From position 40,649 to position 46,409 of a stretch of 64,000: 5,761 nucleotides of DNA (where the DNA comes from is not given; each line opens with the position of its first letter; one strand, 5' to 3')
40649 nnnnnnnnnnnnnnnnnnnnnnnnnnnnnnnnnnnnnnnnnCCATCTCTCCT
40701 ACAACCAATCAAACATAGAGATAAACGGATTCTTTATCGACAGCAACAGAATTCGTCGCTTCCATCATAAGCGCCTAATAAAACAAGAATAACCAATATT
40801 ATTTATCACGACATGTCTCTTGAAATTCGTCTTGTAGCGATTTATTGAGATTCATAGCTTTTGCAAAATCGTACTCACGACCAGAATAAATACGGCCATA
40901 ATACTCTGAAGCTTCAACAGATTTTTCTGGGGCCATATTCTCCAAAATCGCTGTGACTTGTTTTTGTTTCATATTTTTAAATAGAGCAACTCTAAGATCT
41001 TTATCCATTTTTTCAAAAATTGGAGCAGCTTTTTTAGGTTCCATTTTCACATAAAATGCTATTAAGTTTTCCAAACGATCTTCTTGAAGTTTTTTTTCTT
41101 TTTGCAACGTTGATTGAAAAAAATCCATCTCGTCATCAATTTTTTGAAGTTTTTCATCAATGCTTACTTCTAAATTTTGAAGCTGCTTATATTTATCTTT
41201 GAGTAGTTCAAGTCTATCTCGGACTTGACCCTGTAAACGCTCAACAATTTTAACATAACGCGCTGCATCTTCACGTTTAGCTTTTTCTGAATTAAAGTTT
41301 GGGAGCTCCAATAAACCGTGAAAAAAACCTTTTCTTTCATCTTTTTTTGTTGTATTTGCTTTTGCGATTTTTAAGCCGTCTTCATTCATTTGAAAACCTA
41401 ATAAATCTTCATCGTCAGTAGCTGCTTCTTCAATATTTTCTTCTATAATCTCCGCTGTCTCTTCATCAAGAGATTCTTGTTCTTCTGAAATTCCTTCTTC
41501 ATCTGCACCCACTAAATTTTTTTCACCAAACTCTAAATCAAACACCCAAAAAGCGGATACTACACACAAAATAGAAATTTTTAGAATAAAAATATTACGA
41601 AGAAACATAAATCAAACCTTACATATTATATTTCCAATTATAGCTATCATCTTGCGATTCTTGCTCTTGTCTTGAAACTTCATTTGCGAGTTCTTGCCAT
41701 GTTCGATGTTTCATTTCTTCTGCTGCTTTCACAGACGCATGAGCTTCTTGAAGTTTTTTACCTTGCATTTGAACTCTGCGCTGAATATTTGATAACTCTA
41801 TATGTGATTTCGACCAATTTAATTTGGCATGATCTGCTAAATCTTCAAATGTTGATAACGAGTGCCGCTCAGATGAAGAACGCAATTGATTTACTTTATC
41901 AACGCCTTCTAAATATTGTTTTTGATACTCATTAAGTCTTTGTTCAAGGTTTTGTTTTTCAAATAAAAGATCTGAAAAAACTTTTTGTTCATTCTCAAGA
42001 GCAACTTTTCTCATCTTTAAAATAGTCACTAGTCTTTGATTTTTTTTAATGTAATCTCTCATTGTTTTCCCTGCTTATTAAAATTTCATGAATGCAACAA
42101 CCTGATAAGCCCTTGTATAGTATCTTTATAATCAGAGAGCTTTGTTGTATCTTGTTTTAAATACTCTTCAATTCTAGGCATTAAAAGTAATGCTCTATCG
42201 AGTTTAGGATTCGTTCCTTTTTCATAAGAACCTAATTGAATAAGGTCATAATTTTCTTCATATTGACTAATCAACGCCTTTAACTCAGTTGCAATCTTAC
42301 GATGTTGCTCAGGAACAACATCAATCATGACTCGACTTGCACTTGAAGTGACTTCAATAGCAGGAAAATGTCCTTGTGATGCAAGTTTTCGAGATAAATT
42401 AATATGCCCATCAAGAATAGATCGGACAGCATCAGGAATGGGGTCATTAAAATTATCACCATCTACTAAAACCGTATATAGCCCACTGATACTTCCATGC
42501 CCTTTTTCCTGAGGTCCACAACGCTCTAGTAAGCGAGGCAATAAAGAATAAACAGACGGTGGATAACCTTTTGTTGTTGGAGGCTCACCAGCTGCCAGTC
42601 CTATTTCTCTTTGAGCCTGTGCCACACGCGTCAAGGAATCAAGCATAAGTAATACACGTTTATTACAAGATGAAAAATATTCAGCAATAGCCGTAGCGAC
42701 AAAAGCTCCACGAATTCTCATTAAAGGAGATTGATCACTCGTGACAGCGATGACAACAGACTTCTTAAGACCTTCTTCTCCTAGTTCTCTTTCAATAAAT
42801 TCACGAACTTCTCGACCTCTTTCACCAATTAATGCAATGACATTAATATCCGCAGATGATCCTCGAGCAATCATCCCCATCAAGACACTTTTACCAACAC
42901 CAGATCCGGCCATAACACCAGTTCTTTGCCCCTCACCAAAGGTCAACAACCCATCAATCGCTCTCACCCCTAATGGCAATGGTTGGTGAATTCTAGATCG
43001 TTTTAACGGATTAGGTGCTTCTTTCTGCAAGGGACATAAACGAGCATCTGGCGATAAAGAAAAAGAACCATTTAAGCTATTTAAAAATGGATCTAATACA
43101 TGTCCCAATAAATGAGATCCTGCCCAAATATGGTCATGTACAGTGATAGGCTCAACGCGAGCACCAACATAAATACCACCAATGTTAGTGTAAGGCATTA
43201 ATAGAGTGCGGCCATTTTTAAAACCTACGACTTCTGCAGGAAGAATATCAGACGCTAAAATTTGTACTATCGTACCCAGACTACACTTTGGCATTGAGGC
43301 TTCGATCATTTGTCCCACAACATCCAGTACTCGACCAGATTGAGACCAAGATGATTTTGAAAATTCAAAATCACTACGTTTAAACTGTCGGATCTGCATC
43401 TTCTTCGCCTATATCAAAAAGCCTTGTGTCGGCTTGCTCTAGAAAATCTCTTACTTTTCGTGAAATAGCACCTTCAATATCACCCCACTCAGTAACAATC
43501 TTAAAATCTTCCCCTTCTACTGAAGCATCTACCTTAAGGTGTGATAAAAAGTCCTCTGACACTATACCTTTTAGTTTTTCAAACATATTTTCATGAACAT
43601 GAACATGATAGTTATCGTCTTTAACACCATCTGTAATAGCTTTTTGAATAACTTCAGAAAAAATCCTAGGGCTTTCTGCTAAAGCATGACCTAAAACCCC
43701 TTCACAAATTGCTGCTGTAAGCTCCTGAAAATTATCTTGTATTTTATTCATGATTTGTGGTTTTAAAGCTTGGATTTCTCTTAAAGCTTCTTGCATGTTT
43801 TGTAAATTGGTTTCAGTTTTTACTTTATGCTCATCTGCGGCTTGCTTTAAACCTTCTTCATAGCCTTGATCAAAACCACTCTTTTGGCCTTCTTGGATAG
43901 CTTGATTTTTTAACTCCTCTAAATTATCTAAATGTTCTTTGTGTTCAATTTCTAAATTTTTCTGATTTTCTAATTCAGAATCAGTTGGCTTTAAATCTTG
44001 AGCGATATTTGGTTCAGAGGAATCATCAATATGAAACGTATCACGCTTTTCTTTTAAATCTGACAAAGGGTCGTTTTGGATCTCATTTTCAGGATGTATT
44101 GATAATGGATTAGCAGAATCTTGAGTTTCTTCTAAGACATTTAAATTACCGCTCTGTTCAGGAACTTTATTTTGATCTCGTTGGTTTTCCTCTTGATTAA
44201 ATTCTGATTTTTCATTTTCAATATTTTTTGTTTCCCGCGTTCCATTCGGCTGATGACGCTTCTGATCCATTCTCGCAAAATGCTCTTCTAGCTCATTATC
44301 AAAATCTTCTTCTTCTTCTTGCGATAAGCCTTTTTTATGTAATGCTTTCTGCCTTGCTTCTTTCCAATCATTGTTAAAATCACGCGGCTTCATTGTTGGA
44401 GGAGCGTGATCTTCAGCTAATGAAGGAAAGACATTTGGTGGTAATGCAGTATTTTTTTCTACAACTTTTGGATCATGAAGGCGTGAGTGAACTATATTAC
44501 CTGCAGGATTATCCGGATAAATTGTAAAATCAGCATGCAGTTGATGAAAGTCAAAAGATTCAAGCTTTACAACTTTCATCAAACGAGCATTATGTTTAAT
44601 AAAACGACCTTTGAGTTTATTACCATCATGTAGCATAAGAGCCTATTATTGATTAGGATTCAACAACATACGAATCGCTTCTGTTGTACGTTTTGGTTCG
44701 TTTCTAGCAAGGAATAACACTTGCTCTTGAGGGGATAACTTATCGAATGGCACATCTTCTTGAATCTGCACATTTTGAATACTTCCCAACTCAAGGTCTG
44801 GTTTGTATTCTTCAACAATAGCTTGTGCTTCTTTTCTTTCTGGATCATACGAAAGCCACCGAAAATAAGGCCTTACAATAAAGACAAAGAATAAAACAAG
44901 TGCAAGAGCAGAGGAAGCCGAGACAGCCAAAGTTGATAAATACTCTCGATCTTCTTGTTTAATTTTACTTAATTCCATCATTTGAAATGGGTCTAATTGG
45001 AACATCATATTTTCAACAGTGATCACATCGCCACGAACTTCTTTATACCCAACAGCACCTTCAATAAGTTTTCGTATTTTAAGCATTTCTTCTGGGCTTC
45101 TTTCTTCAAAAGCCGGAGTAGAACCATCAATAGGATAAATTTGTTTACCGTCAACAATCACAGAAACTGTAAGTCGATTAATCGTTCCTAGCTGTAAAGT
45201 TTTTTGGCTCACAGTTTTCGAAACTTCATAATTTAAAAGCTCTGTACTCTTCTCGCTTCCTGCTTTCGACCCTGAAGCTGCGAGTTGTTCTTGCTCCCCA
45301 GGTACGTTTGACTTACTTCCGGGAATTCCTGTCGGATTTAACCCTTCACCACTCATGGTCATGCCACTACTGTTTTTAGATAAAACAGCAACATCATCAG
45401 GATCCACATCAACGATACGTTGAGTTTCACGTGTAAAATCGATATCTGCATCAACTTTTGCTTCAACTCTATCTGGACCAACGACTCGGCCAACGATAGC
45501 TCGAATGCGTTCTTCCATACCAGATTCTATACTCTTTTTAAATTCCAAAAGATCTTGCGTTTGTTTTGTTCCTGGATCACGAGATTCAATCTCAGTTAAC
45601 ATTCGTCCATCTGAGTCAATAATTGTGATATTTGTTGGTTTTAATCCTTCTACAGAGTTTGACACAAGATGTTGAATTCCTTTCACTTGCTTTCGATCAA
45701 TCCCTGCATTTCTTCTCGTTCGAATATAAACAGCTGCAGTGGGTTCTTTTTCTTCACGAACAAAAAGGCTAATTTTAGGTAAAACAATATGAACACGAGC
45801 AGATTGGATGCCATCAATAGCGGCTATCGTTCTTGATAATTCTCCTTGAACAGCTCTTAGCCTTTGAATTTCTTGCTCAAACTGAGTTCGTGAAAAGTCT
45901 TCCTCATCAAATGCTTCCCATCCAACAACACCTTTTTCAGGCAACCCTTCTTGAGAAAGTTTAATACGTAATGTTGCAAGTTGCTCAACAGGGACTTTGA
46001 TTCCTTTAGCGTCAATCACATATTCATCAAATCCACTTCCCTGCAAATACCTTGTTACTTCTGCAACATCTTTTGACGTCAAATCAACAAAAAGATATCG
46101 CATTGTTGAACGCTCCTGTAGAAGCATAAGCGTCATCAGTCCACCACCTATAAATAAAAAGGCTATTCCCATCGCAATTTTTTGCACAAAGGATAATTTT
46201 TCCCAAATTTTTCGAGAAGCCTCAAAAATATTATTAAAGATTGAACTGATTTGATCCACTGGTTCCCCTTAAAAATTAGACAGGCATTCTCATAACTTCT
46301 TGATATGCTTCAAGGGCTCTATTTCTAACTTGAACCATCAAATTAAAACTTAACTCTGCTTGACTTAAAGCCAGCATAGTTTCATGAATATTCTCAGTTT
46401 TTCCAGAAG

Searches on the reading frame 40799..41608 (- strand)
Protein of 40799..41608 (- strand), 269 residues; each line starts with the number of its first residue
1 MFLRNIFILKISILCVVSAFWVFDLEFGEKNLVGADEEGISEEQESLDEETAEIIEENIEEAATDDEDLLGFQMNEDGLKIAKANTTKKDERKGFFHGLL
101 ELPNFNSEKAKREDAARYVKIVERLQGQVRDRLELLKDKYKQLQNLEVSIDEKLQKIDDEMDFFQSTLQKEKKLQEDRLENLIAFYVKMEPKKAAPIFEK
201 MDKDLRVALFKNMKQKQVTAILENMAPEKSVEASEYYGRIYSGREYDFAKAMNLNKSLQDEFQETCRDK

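Call 5: search_protein_families(library=pfam, proteins=[window:40799-41608:-], max_evalue=0.01)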
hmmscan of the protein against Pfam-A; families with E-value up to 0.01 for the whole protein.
window:40799-41608:- (269 aa): 1 family
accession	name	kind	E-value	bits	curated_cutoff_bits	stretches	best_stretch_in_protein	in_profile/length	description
PF03448.22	MgtE_N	-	9.2e-07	29.8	25.9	1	183-233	19-69/102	MgtE intracellular N domain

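Call 13: search_protein_families(library=ncbifam, proteins=[window:40799-41608:-], max_evalue=0.001)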
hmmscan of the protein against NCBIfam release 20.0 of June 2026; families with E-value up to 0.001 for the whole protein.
window:40799-41608:- (269 aa): 0 families

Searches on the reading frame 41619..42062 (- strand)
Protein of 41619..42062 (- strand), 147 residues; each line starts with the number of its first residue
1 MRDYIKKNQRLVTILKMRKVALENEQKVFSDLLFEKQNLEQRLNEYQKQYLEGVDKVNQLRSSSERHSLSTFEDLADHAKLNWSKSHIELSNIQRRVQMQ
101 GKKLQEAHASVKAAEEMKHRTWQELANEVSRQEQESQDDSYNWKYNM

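Call 5: search_protein_families(library=pfam, proteins=[window:41619-42062:-], max_evalue=0.01)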
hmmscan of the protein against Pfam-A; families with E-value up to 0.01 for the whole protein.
window:41619-42062:- (147 aa): 1 family
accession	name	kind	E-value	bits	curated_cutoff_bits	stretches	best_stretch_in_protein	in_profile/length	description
PF16789.10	YscO-like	-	0.002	18.6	27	1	10-125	5-121/161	YscO-like protein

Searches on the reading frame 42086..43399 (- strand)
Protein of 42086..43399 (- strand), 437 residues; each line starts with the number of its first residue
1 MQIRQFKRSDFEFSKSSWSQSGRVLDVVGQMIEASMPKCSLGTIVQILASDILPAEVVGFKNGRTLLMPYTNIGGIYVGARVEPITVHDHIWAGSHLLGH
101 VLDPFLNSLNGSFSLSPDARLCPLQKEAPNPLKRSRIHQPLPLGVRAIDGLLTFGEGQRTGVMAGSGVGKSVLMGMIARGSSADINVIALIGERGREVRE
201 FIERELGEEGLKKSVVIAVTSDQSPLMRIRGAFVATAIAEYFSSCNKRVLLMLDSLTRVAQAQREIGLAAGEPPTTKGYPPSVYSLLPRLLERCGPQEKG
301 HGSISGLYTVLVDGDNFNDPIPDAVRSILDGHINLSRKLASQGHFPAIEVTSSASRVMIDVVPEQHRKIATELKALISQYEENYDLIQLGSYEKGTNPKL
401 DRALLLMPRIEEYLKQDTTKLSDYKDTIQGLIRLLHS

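Call 5: search_protein_families(library=pfam, proteins=[window:42086-43399:-], max_evalue=0.01)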
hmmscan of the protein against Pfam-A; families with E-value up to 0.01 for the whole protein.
window:42086-43399:- (437 aa): 2 families
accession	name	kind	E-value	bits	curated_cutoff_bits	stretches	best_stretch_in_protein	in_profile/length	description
PF00006.31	ATP-synt_ab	-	4.3e-85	285.1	29.5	1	144-355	1-213/213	ATP synthase alpha/beta family, nucleotide-binding domain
PF18269.6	T3SS_ATPase_C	-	2.7e-22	78.8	22.7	1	362-431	1-70/72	T3SS EscN ATPase C-terminal domain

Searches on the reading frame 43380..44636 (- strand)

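Call 5: search_protein_families(library=pfam, proteins=[window:43380-44636:-], max_evalue=0.01)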
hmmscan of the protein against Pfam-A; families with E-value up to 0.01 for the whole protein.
window:43380-44636:- (418 aa): 1 family
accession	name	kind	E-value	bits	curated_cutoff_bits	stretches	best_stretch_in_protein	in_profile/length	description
PF02108.21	FliH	-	7.1e-09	36.1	24.1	1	278-395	4-125/128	Flagellar assembly protein FliH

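Call 13: search_protein_families(library=ncbifam, proteins=[window:43380-44636:-], max_evalue=0.001)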
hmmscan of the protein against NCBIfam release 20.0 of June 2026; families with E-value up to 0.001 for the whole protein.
window:43380-44636:- (418 aa): 4 families
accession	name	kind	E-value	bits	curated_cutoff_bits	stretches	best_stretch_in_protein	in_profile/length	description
NF004270.2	PRK05687.2-1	equivalog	4.3e-11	42.8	180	1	207-397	23-217/223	flagellar assembly protein FliH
TIGR03825.1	FliH_bacil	equivalog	4.5e-10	39.5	148.9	1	229-393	70-235/255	flagellar assembly protein FliH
NF009925.1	PRK13386.1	equivalog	2.9e-08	33.3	192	1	233-401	49-219/228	flagellar assembly protein FliH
NF004266.1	PRK05687.1-1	equivalog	2.2e-05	24.1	260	1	204-320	9-128/230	flagellar assembly protein FliH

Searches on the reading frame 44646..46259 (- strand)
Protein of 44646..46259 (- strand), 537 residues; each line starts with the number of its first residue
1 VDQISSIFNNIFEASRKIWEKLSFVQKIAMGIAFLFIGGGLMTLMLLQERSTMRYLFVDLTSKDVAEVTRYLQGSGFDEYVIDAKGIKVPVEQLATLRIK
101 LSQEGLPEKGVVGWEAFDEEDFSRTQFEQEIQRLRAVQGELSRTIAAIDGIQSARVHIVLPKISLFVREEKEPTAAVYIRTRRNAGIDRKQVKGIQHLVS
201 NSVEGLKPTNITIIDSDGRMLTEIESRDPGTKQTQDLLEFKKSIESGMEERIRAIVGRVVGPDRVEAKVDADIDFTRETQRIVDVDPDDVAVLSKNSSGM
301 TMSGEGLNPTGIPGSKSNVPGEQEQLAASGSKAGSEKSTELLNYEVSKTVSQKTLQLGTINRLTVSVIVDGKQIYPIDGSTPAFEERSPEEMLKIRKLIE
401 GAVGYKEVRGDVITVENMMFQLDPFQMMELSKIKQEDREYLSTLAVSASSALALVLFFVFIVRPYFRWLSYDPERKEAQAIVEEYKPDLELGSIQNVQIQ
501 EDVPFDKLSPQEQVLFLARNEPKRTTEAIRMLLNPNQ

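Call 5: search_protein_families(library=pfam, proteins=[window:44646-46259:-], max_evalue=0.01)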
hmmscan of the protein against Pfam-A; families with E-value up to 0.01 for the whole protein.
window:44646-46259:- (537 aa): 2 families
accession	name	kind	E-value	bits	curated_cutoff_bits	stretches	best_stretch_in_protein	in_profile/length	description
PF01514.23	YscJ_FliF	-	1.7e-55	188.1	24.4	1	50-222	3-178/179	Secretory protein of YscJ/FliF family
PF08345.17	YscJ_FliF_C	-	1.1e-37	130.2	23.8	1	258-420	3-147/147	Flagellar M-ring protein C-terminal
